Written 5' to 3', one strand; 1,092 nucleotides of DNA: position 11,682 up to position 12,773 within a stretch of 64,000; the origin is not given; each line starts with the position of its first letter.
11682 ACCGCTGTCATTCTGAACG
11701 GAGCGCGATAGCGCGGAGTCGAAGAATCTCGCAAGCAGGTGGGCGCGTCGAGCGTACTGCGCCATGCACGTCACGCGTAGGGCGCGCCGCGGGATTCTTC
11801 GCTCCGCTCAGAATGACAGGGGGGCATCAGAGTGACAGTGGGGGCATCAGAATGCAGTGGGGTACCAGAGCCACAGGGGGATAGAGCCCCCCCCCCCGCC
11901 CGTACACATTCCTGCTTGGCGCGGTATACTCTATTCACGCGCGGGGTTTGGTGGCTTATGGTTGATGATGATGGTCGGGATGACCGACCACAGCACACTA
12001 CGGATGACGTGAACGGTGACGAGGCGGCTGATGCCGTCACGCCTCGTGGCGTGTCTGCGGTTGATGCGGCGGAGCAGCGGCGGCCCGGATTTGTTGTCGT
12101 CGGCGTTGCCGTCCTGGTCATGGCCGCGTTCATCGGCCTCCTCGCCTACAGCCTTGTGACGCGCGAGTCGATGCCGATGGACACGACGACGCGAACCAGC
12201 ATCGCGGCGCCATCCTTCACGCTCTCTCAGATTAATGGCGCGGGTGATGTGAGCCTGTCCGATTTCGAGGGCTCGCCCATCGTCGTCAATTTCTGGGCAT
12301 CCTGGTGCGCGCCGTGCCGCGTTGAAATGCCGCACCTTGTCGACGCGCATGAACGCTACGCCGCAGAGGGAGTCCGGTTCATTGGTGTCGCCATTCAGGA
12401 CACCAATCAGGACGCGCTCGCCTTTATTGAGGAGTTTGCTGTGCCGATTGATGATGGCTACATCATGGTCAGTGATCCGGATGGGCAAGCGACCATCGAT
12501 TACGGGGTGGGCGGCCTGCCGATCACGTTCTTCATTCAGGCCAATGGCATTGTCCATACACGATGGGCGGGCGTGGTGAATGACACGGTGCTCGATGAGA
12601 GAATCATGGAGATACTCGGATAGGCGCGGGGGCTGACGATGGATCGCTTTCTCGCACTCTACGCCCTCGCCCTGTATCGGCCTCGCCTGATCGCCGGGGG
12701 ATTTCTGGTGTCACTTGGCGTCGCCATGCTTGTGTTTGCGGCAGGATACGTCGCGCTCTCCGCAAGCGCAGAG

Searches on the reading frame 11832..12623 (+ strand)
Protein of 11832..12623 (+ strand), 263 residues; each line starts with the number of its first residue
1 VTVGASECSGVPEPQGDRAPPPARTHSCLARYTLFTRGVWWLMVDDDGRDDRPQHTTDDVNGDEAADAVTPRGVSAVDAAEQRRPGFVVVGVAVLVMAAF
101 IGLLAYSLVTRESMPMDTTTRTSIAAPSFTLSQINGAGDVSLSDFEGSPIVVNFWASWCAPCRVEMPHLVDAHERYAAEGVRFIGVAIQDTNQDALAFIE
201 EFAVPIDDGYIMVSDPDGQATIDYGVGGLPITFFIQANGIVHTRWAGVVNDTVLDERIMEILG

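Call 10: search_protein_families(library=pfam, proteins=[window:11832-12623:+], max_evalue=0.001)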
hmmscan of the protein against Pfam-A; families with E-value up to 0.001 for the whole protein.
window:11832-12623:+ (263 aa): 5 families
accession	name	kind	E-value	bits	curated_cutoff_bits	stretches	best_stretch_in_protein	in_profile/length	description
PF00578.27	AhpC-TSA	-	5.6e-24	84.9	26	1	125-242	4-122/124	AhpC/TSA family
PF08534.16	Redoxin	-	8e-21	74.8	26.6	1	125-251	5-138/148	Redoxin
PF13905.12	Thioredoxin_8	-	2.1e-07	31.6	27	1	148-239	2-92/94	Thioredoxin-like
PF00085.26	Thioredoxin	-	3.8e-07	30.5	23.5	1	147-193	18-63/103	Thioredoxin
PF13098.12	Thioredoxin_2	-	0.00013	22.7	27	1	146-255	4-101/104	Thioredoxin-like domain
